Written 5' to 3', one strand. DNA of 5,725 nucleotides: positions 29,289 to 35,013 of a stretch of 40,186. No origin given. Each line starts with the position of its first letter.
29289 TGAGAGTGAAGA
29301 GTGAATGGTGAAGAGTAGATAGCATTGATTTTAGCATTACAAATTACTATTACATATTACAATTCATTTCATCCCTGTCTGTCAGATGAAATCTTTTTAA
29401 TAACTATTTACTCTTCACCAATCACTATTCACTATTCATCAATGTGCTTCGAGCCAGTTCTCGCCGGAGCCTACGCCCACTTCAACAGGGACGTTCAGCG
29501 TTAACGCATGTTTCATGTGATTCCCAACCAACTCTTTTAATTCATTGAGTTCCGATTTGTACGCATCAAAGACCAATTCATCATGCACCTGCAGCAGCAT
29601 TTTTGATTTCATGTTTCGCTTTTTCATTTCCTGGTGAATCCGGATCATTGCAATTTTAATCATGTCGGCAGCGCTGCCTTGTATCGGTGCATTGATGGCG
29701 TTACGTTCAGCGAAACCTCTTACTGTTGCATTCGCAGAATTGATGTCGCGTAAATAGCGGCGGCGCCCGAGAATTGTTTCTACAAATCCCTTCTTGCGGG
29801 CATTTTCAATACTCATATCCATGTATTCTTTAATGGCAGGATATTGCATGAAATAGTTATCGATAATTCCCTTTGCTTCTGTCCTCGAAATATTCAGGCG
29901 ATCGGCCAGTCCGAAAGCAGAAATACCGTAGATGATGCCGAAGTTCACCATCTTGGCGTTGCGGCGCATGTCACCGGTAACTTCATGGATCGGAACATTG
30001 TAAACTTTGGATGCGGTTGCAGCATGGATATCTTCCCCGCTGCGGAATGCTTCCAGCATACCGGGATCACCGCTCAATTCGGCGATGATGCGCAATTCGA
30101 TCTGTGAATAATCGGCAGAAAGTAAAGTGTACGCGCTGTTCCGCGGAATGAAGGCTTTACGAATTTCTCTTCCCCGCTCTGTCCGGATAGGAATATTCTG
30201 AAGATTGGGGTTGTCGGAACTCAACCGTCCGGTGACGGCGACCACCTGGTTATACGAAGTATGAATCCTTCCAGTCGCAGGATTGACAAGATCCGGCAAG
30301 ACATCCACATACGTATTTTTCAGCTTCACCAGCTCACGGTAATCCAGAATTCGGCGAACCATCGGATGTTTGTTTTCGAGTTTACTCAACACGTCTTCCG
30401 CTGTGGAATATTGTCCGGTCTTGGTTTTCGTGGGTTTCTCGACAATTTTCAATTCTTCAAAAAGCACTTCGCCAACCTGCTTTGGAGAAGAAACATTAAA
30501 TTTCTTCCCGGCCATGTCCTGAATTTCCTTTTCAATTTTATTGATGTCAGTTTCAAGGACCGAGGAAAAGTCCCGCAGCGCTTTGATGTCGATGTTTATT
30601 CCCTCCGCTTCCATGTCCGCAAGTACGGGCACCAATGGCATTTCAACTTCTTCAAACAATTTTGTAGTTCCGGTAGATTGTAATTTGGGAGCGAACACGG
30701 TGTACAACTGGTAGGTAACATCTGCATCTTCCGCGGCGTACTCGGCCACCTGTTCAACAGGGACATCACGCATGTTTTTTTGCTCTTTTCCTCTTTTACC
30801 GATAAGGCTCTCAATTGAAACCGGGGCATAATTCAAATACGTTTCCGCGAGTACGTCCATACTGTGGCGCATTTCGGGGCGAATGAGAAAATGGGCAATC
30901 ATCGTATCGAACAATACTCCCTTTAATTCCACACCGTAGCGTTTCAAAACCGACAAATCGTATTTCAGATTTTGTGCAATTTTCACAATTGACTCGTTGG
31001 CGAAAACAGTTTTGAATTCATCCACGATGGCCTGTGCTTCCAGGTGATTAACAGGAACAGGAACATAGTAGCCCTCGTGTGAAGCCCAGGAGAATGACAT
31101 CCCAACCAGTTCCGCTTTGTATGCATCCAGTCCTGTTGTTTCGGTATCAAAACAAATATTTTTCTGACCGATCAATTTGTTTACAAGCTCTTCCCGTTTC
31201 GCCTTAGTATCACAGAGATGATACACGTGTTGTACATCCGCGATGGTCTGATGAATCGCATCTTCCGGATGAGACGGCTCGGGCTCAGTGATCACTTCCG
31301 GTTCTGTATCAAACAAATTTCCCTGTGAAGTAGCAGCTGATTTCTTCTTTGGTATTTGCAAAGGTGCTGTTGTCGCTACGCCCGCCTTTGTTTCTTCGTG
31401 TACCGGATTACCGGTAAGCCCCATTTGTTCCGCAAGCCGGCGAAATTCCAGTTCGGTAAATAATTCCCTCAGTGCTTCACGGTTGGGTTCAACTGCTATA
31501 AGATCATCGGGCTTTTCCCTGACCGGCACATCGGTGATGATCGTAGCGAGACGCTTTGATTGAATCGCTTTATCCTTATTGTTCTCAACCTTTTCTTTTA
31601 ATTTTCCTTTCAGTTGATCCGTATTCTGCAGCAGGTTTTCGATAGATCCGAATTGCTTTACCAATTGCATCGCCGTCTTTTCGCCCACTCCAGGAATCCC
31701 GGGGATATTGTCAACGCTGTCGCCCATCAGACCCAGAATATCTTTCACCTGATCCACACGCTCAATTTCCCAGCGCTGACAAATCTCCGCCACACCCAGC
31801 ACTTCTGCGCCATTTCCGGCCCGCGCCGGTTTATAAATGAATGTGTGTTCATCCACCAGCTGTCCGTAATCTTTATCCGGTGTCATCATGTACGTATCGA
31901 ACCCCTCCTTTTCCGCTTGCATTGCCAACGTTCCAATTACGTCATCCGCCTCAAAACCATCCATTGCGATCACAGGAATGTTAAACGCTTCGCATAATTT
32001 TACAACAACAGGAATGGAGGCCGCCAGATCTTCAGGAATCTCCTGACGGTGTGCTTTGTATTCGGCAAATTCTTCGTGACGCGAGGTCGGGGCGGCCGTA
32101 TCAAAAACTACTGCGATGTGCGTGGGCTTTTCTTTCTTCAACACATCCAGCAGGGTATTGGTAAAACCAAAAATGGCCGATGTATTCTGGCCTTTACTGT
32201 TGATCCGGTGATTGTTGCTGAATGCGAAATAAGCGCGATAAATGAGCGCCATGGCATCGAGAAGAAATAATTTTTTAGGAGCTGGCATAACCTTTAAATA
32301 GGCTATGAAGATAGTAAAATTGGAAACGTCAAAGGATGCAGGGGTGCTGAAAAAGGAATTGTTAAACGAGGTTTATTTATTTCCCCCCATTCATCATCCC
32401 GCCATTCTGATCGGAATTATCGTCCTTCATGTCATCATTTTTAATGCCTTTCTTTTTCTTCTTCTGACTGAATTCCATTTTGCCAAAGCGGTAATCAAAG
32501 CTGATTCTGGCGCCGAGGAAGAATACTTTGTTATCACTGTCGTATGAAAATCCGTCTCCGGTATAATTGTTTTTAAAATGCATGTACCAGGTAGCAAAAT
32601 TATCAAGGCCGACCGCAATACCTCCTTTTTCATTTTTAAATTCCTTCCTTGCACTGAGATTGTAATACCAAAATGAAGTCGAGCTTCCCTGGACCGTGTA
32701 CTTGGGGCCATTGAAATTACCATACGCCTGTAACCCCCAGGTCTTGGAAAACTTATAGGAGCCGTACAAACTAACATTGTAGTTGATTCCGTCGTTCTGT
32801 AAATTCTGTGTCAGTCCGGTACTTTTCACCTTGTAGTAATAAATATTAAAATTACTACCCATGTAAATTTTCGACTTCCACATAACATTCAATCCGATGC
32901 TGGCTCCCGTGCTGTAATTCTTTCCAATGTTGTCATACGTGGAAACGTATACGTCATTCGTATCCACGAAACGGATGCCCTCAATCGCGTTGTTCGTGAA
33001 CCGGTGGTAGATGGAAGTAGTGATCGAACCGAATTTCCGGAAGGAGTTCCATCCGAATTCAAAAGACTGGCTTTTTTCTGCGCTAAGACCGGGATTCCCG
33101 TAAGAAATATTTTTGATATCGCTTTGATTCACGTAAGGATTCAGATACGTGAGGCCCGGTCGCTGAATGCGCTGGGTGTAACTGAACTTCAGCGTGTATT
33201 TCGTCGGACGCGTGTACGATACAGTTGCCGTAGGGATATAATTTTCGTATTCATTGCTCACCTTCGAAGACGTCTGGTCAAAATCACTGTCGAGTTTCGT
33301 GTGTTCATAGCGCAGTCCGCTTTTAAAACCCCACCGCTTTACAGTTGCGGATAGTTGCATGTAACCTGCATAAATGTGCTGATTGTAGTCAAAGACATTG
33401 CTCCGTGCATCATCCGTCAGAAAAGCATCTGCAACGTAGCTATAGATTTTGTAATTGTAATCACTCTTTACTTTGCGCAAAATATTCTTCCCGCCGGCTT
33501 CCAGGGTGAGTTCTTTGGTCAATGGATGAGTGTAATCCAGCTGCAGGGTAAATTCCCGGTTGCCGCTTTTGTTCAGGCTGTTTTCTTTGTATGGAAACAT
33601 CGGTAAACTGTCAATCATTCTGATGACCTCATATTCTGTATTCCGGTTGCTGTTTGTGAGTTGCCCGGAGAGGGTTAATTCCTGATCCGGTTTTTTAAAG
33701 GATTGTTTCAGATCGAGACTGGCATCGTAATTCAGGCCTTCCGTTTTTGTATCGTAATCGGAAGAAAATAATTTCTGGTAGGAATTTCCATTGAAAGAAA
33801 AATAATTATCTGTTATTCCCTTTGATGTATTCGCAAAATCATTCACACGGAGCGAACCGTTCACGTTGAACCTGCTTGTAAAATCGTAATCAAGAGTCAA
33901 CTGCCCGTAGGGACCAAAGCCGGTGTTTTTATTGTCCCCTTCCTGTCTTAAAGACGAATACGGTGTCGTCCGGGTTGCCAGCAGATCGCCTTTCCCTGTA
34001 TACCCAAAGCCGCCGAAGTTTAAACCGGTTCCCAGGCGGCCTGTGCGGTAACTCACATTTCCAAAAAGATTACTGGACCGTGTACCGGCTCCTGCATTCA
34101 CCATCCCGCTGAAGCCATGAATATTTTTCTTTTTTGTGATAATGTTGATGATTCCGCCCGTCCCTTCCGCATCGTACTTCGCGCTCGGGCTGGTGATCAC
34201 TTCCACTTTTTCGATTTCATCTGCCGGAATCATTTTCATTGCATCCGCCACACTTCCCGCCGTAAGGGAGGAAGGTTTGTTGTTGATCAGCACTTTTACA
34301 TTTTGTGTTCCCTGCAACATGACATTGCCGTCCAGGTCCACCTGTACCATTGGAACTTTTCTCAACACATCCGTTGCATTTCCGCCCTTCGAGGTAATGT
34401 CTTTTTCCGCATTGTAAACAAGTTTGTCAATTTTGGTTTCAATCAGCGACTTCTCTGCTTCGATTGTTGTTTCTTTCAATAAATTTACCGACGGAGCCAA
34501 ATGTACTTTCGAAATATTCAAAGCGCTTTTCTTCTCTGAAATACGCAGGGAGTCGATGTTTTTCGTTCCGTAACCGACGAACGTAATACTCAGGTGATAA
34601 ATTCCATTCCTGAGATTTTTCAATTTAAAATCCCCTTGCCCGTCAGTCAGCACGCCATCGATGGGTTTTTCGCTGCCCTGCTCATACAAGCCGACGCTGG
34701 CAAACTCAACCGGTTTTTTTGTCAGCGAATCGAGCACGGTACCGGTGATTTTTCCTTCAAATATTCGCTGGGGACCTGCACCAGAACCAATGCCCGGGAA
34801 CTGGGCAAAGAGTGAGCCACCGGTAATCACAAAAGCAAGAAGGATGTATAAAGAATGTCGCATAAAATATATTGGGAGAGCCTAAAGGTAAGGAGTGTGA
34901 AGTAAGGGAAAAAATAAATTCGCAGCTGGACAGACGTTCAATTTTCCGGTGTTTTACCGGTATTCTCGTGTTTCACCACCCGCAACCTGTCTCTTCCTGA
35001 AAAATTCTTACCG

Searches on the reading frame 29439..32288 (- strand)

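Call 79: search_protein_families(library=pfam, proteins=[window:29439-32288:-], max_evalue=0.00001)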
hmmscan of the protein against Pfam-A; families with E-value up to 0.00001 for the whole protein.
window:29439-32288:- (949 aa): 5 families
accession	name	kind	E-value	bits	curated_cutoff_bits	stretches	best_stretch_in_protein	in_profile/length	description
PF00476.26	DNA_pol_A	-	4e-166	553.1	34.3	1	569-947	2-381/381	DNA polymerase family A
PF02739.22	5_3_exonuc_N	-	2.9e-55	186.9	34.3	1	6-173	1-163/164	5'-3' exonuclease, N-terminal resolvase-like domain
PF01612.26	DNA_pol_A_exo1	-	3.3e-36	125.1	23.6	1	356-536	1-172/173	3'-5' exonuclease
PF01367.25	5_3_exonuc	-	5.6e-32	110.5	40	1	179-270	4-96/97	5'-3' exonuclease, C-terminal SAM fold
PF22619.2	DNA_polI_exo1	-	5.8e-11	42.8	27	1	383-524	4-136/140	DNA polymerase I, ribonuclease H-like domain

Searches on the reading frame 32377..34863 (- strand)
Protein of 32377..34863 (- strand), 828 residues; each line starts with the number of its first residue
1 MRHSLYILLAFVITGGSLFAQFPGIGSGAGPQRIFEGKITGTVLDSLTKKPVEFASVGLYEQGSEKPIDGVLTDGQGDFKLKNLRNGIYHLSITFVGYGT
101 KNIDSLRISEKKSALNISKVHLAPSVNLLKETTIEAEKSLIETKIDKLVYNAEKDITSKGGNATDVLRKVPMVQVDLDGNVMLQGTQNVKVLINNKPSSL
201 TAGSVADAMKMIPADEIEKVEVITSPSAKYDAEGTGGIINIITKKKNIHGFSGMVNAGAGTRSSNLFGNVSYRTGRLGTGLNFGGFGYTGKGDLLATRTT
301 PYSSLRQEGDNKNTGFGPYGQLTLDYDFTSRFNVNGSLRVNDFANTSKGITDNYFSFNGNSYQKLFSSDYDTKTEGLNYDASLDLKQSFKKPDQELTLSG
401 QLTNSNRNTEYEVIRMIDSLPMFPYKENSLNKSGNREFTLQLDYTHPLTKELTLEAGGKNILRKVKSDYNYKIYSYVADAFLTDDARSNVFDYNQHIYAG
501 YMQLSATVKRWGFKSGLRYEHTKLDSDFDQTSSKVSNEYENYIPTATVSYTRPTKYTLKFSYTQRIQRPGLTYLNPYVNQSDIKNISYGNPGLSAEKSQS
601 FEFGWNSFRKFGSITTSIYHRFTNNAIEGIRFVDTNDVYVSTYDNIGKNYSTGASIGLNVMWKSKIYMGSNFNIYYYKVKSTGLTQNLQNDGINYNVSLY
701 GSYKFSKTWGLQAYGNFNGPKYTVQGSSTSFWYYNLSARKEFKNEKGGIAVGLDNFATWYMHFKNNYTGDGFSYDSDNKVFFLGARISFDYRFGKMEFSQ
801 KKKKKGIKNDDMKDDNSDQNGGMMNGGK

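Call 5: search_protein_families(library=pfam, proteins=[window:32377-34863:-], max_evalue=0.01)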
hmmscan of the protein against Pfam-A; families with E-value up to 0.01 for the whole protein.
window:32377-34863:- (828 aa): 5 families
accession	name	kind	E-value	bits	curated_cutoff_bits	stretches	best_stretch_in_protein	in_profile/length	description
PF14905.12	OMP_b-brl_3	-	7.9e-90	302.3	27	1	388-791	2-408/408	Outer membrane protein beta-barrel family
PF00593.30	TonB_dep_Rec_b-barrel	-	1.3e-22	81.7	27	1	353-755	42-435/436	TonB dependent receptor-like, beta-barrel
PF13620.12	CarboxypepD_reg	-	7.5e-12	45.9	32.3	1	39-112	2-73/82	Carboxypeptidase regulatory-like domain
PF13715.12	CarbopepD_reg_2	-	1.5e-11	44.6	32.2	1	39-116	1-73/88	CarboxypepD_reg-like domain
PF07715.20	Plug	-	1.5e-08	35.6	23.9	1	151-238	13-107/107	TonB-dependent Receptor Plug Domain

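Call 40: find_homologous_proteins(query=window:32377-34863:-, max_evalue=1e-50)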
Query window:32377-34863:- (828 aa): 7172 proteins with E <= 1e-50 among 8000 candidates; the best 120 are listed.
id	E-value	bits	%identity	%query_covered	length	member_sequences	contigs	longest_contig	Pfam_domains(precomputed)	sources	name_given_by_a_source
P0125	0.0e+0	1863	100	100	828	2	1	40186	PF13715.13,PF07715.21,PF13620.13,PF00593.31,PF14905.13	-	-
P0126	0.0e+0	1606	85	100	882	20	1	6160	PF13715.13,PF07715.21,PF13620.13,PF00593.31,PF14905.13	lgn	-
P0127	0.0e+0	1570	84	99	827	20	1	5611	PF13715.13,PF07715.21,PF13620.13,PF00593.31,PF14905.13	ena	-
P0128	0.0e+0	1475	80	96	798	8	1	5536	PF13715.13,PF07715.21,PF13620.13,PF00593.31,PF14905.13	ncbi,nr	ncbi:MAG TPA: TonB-dependent receptor, partial [Bacteroidia bacterium]|nr:TonB-dependent receptor [B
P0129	0.0e+0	1403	75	98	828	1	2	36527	PF13715.13,PF07715.21,PF13620.13,PF00593.31,PF14905.13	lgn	-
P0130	0.0e+0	1264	67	98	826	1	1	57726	PF13715.13,PF07715.21,PF13620.13,PF00593.31,PF14905.13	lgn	-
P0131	0.0e+0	1202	65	95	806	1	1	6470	PF13715.13,PF07715.21,PF13620.13,PF00593.31,PF14905.13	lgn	-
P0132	0.0e+0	1199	66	96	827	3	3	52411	PF13715.13,PF07715.21,PF13620.13,PF00593.31,PF14905.13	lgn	-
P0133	0.0e+0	1190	64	95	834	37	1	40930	PF13715.13,PF07715.21,PF13620.13,PF00593.31,PF14905.13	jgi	jgi:outer membrane receptor protein involved in Fe transport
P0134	0.0e+0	1189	64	96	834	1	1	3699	PF13715.13,PF07715.21,PF13620.13,PF00593.31,PF14905.13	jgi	-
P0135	0.0e+0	1189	66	97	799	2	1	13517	PF13715.13,PF07715.21,PF13620.13,PF00593.31,PF14905.13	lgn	-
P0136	0.0e+0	1148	63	96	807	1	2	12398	PF13715.13,PF07715.21,PF13620.13,PF00593.31,PF14905.13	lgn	-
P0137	0.0e+0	1120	61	97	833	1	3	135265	PF13715.13,PF07715.21,PF13620.13,PF00593.31,PF14905.13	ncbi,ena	-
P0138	0.0e+0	1115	62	96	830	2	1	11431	PF13715.13,PF07715.21,PF13620.13,PF00593.31,PF14905.13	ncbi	-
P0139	0.0e+0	1115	62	96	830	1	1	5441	PF13715.13,PF07715.21,PF13620.13,PF00593.31,PF14905.13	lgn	-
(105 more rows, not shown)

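Call 41: find_encoding_contigs(protein=P0126, flank=8000, max_places=2)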
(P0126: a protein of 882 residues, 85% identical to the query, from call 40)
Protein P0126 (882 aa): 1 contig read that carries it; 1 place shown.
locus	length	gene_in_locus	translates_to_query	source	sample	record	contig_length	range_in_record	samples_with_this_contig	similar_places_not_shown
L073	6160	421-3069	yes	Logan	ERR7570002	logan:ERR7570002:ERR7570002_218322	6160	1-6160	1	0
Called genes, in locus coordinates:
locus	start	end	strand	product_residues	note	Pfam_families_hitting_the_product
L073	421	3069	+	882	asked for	PF13620:CarboxypepD_reg, PF13715:CarbopepD_reg_2, PF07715:Plug, PF00593:TonB_dep_Rec_b-barrel, PF14905:OMP_b-brl_3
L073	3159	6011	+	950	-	PF02739:5_3_exonuc_N, PF01367:5_3_exonuc, PF01612:DNA_pol_A_exo1, PF22619:DNA_polI_exo1, PF00476:DNA_pol_A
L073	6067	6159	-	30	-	?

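Call 42: find_encoding_contigs(protein=P0127, flank=8000, max_places=2)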
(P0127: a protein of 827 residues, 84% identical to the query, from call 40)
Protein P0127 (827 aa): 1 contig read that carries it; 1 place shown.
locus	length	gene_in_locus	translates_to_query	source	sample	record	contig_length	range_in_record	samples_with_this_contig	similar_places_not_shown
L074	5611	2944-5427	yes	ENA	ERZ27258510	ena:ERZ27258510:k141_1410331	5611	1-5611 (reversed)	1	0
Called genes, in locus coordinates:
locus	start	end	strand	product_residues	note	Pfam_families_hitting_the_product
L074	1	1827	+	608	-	?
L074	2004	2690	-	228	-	PF07099:DUF1361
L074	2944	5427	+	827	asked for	PF13620:CarboxypepD_reg, PF13715:CarbopepD_reg_2, PF07715:Plug, PF00593:TonB_dep_Rec_b-barrel, PF14905:OMP_b-brl_3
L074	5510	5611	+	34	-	?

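Call 43: find_encoding_contigs(protein=P0129, flank=8000, max_places=2)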
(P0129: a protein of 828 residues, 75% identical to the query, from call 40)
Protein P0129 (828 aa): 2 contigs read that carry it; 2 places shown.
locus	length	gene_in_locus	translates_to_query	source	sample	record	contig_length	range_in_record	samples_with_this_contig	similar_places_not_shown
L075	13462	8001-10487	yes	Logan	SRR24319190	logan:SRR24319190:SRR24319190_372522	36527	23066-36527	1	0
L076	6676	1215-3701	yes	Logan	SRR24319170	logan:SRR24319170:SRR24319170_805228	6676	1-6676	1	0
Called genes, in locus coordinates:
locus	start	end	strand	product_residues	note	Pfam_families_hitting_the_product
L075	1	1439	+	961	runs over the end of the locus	-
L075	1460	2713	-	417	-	PF00270:DEAD, PF04851:ResIII, PF00271:Helicase_C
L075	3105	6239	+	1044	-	PF00041:fn3 (faint), PF10179:NDNF (faint), PF18962:Por_Secre_tail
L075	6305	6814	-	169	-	PF12867:DinB_2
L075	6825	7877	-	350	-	PF11288:DUF3089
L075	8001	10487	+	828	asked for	PF13620:CarboxypepD_reg, PF13715:CarbopepD_reg_2, PF07715:Plug (weak), PF00593:TonB_dep_Rec_b-barrel, PF14905:OMP_b-brl_3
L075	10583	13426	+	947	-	PF02739:5_3_exonuc_N, PF01367:5_3_exonuc, PF01612:DNA_pol_A_exo1, PF22619:DNA_polI_exo1 (weak), PF00476:DNA_pol_A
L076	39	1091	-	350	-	PF11288:DUF3089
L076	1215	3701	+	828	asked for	PF13620:CarboxypepD_reg, PF13715:CarbopepD_reg_2, PF07715:Plug (weak), PF00593:TonB_dep_Rec_b-barrel, PF14905:OMP_b-brl_3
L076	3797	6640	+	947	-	PF02739:5_3_exonuc_N, PF01367:5_3_exonuc, PF01612:DNA_pol_A_exo1, PF22619:DNA_polI_exo1 (weak), PF00476:DNA_pol_A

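Call 44: find_encoding_contigs(protein=P0130, flank=8000, max_places=2)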
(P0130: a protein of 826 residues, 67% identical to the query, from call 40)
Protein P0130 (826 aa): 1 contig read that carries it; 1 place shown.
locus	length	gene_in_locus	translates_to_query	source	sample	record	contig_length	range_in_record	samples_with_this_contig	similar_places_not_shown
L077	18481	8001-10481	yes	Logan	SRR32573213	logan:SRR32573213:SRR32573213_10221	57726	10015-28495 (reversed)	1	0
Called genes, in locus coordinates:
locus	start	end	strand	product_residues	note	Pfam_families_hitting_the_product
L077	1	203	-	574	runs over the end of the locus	PF13229:Beta_helix (faint), PF18962:Por_Secre_tail (faint)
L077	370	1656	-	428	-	PF00270:DEAD, PF04851:ResIII, PF13245:AAA_19 (faint), PF00271:Helicase_C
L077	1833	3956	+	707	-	PF14903:WG_beta_rep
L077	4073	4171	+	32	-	-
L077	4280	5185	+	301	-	PF06580:His_kinase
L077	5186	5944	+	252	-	PF00072:Response_reg, PF04397:LytTR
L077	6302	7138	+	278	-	-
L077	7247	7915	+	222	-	-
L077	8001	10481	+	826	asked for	PF13620:CarboxypepD_reg, PF13715:CarbopepD_reg_2, PF07715:Plug (weak), PF00593:TonB_dep_Rec_b-barrel, PF14905:OMP_b-brl_3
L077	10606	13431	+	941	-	PF02739:5_3_exonuc_N, PF01367:5_3_exonuc, PF01612:DNA_pol_A_exo1, PF22619:DNA_polI_exo1, PF00476:DNA_pol_A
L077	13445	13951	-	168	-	-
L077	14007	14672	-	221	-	-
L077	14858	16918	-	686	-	PF05572:Peptidase_M43, PF00801:PKD, PF18911:PKD_4, PF18962:Por_Secre_tail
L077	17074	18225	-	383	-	PF01053:Cys_Met_Meta_PP, PF00155:Aminotran_1_2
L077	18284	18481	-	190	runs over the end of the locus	PF01467:CTP_transf_like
